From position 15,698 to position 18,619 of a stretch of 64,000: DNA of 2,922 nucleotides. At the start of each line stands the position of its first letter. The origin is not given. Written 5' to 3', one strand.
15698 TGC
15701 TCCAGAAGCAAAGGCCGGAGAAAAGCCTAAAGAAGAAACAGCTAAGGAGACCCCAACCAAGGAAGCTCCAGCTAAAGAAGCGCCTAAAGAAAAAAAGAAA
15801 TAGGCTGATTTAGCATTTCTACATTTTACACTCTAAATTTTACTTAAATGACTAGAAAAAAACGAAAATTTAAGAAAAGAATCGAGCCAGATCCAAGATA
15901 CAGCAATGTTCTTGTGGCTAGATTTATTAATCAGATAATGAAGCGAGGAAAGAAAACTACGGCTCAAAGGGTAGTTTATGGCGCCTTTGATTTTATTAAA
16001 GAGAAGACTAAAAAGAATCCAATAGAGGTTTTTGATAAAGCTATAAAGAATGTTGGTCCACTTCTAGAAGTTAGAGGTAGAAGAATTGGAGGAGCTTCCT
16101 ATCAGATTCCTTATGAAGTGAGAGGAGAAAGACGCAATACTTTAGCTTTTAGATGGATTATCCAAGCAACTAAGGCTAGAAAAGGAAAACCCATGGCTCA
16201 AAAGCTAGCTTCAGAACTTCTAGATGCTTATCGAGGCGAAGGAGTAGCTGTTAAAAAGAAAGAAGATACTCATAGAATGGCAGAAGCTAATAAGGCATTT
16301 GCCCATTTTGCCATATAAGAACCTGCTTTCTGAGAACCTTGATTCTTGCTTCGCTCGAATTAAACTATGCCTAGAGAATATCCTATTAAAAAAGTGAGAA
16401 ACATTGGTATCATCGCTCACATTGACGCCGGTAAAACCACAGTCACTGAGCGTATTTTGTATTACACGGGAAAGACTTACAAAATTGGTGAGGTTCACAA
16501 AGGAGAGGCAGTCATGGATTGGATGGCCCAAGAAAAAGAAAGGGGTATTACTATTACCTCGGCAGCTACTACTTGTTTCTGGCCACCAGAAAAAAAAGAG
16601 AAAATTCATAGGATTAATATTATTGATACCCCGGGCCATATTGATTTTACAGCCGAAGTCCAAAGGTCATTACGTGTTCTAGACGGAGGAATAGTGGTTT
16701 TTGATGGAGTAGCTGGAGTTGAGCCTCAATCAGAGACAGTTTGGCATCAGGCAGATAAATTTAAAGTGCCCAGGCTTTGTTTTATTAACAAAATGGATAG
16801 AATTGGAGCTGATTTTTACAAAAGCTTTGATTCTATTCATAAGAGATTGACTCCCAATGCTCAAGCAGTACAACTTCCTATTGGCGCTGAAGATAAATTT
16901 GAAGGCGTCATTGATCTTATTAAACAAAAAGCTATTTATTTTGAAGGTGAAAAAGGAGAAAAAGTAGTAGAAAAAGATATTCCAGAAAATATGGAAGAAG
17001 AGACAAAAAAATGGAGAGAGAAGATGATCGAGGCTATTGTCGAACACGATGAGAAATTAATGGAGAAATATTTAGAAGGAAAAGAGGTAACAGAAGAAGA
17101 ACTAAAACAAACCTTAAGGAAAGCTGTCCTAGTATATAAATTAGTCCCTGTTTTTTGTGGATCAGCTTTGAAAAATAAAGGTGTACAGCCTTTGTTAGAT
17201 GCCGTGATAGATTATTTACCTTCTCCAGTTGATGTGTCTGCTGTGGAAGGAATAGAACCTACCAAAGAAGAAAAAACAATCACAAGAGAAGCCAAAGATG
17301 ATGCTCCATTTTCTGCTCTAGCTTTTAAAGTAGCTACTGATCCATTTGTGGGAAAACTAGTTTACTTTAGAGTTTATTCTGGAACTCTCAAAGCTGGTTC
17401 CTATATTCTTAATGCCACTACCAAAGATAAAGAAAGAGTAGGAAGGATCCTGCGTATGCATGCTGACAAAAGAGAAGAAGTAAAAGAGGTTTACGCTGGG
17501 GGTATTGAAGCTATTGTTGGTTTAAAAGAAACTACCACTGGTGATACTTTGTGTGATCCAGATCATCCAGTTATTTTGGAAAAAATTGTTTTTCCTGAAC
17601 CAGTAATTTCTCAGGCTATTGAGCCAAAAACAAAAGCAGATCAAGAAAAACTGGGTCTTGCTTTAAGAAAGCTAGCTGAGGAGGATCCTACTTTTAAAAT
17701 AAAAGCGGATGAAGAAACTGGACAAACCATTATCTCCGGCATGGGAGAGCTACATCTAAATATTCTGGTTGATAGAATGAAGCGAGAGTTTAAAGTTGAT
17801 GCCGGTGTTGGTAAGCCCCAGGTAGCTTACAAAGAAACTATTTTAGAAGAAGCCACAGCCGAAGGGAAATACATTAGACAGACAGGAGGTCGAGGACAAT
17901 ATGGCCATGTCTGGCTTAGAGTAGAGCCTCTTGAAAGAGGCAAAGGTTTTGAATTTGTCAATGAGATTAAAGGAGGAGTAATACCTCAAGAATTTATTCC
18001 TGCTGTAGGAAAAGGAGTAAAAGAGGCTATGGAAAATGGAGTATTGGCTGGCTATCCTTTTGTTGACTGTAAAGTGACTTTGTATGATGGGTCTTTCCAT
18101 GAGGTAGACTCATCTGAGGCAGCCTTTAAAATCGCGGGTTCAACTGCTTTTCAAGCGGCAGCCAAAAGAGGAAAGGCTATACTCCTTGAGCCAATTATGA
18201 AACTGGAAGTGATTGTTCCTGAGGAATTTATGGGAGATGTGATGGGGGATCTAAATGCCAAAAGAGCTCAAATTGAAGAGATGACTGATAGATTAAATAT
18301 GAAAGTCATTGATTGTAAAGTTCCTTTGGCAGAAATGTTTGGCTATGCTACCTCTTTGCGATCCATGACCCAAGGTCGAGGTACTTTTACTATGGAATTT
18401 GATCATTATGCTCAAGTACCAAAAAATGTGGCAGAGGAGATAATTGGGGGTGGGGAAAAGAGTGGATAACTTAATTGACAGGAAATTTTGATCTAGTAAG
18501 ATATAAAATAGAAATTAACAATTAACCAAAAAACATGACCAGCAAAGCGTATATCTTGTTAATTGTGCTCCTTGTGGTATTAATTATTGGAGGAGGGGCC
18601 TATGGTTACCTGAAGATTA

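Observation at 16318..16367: A ~50-nt repeat family beginning on a TAA stop, in four copies, each directly in front of a start codon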

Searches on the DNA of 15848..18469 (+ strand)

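Call 18: search_rna_families(source=window, start=16290, end=16390, threshold=evalue, max_evalue=10, show_alignments=3)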
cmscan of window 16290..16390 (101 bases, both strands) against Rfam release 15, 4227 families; matches with E-value up to 10: 0.
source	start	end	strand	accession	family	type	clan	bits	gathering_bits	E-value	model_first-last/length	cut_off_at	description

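Call 52: search_with_rna_model(model_id=R1, sources=[L116, L117, L118, L119, L120, L121, L122, L123, L124, L125, L126, L127, L128, L129, L130, L131, L132, L133, L134, L135, L136, L137, L138, L139, L140, L141, L142, L143, L144, L145, L146, L147, L148, L149, L150, L151, L152, L153, L154, L155, L156, L157, L158, L159, L160, L161, L162, L163, L164, L165, L166, L167, L168, L169, L170, L171, L172, L173, L174, L175, L176, L177, L178, L179, L180, L181, L182, L183, L184, L185, L186, L187, L188, L189, L190, L191, L192, L193, L194, L195, L104, L105, L106, L107, L108, L109, L110, L111, L112, L113, L114, L115], max_evalue=0.01)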
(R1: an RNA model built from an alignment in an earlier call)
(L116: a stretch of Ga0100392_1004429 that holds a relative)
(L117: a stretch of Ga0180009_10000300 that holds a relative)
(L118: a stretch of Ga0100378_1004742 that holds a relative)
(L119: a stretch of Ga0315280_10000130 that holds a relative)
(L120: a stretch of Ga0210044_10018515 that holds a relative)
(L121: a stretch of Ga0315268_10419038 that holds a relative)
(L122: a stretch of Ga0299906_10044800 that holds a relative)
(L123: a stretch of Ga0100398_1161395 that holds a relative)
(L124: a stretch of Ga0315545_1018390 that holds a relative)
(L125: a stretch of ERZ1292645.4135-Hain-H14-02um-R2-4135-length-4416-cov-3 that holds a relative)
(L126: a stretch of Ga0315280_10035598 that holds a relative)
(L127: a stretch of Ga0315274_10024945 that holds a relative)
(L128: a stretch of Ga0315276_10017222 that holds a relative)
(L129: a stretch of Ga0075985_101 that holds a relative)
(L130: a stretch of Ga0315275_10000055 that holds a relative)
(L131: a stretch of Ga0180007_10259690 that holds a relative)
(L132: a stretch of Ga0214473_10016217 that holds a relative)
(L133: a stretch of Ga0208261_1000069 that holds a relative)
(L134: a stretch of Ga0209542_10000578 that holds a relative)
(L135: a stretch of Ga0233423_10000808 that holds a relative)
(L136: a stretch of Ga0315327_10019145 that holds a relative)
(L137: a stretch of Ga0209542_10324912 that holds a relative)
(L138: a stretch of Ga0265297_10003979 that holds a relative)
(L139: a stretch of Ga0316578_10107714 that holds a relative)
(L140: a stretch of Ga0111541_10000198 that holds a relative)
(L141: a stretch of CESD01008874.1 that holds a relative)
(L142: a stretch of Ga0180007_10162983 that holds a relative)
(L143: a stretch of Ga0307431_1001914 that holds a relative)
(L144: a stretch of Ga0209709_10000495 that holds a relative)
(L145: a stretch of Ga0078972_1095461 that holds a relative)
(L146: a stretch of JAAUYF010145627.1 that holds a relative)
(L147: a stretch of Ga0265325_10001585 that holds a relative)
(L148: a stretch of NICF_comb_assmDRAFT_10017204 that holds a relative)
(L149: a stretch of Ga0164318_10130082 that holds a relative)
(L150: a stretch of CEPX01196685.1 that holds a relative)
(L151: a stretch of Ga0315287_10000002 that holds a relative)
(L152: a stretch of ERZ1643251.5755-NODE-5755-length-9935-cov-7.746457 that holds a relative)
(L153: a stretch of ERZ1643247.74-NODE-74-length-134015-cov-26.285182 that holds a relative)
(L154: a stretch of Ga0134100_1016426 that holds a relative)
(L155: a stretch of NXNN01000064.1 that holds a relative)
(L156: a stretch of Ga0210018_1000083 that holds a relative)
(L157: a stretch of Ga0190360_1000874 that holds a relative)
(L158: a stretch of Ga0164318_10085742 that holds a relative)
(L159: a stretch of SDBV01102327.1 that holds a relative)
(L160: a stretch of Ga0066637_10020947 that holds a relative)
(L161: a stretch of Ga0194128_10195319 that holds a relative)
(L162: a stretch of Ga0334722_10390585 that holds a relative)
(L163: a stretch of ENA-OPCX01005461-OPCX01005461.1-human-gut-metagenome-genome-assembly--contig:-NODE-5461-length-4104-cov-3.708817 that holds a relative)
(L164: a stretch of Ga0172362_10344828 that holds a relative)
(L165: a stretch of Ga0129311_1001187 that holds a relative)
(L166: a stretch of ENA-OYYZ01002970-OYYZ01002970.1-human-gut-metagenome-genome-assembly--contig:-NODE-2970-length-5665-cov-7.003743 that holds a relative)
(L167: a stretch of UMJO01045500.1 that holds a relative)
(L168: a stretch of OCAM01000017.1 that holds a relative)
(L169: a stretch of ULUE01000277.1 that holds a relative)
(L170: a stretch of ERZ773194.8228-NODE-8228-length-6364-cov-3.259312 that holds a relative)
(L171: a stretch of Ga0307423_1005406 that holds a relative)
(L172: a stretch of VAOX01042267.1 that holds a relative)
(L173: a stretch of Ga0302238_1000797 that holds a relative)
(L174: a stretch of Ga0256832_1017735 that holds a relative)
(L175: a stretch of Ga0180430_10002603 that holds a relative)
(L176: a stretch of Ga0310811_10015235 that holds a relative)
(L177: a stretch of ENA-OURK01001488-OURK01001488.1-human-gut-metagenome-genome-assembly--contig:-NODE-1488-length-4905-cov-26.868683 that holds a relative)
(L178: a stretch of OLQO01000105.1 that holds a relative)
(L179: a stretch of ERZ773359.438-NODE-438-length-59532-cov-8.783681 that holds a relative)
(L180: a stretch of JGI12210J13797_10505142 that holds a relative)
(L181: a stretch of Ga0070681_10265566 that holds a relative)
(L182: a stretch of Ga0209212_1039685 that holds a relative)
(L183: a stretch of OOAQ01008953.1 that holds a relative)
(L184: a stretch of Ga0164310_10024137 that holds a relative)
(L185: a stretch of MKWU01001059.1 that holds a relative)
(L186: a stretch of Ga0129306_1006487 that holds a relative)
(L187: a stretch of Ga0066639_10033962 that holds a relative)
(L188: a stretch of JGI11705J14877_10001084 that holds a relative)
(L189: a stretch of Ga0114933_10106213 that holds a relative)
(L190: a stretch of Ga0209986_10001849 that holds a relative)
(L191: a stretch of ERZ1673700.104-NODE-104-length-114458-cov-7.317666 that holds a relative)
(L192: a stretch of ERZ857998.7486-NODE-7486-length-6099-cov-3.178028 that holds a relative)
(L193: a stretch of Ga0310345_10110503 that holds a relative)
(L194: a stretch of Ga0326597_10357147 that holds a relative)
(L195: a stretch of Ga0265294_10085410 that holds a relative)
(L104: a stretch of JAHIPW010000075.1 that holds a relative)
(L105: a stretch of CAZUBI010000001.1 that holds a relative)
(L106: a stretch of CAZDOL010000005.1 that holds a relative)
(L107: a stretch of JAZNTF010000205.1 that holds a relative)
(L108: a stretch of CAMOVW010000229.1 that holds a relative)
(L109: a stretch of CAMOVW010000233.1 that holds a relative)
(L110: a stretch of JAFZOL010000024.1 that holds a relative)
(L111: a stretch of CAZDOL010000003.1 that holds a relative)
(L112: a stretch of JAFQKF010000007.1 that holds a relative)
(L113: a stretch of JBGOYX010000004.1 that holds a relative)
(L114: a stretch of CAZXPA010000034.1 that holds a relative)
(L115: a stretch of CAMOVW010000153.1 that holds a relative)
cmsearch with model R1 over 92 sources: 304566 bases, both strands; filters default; matches with E-value up to 0.01: 22.
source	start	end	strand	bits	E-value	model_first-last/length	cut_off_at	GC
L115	6546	6599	+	83.6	2.1e-18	1-54/54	no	0.46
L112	1688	1742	+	76.7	1.2e-16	1-54/54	no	0.44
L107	221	270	-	69.7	7.7e-15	1-54/54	no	0.38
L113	3317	3372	-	64.9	1.3e-13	1-54/54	no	0.38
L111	1040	1097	+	64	2.2e-13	1-54/54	no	0.47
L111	1148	1205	+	64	2.2e-13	1-54/54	no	0.47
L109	5607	5656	+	62.9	4.2e-13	1-54/54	no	0.4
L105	3685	3740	-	62.4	5.8e-13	1-54/54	no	0.34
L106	2428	2484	-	60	2.3e-12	1-54/54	no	0.46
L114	7059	7116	+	58.7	4.9e-12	1-54/54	no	0.36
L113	2636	2685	-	54.2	7.2e-11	1-54/54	no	0.42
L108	4585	4634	-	53.3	1.2e-10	1-54/54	no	0.38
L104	6964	7021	+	50.1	8e-10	1-54/54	no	0.4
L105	7163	7218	-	50.1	8.1e-10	1-54/54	no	0.36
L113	2588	2635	-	46.3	7.6e-09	1-54/54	no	0.4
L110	5695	5747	-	44.4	2.3e-08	1-54/54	no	0.45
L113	3373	3416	-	43.9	3e-08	1-54/54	no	0.39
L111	6067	6117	+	41.7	1.1e-07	1-54/54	no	0.31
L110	5622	5668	-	38.2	8.7e-07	1-54/54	no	0.49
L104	7027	7075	+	35.6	4e-06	8-54/54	no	0.49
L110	5821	5867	-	32.7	2.2e-05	1-54/54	no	0.47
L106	2330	2378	-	23.9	0.004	1-54/54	no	0.43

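Call 80: search_with_rna_model(model_id=R1, sources=[L196, L197, L198, L199, L200], max_evalue=1, filters=off)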
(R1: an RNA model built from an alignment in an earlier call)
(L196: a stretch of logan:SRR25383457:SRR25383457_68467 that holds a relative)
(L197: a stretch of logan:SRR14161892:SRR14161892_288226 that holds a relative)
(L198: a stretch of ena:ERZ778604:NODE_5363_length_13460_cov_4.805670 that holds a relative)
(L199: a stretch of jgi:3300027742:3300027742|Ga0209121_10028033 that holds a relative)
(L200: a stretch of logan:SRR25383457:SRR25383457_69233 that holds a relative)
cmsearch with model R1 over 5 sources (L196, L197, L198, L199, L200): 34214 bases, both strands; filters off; matches with E-value up to 1: 5.
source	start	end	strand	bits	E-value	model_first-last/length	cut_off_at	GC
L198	1680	1727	-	58.6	5.9e-13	1-54/54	no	0.42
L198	1632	1679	-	35.4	5.1e-07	5-54/54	no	0.35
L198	12740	12794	+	15.1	0.078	1-54/54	no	0.44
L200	2906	2964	-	14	0.15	1-54/54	no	0.42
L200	1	26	-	13.4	0.21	1-54/54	no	0.42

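Call 118: search_with_rna_model(model_id=R1, sources=[L204, L205], max_evalue=0.1, filters=off)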
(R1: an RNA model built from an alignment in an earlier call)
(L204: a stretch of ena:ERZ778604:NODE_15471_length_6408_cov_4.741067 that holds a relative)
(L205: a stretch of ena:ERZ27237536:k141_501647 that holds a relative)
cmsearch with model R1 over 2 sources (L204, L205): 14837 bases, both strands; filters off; matches with E-value up to 0.1: 3.
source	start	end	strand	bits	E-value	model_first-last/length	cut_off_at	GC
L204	4609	4662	+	69.7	3.6e-16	1-54/54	no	0.35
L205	3100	3147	-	58.6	2.5e-13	1-54/54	no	0.42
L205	3052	3099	-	35.4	2.2e-07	5-54/54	no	0.35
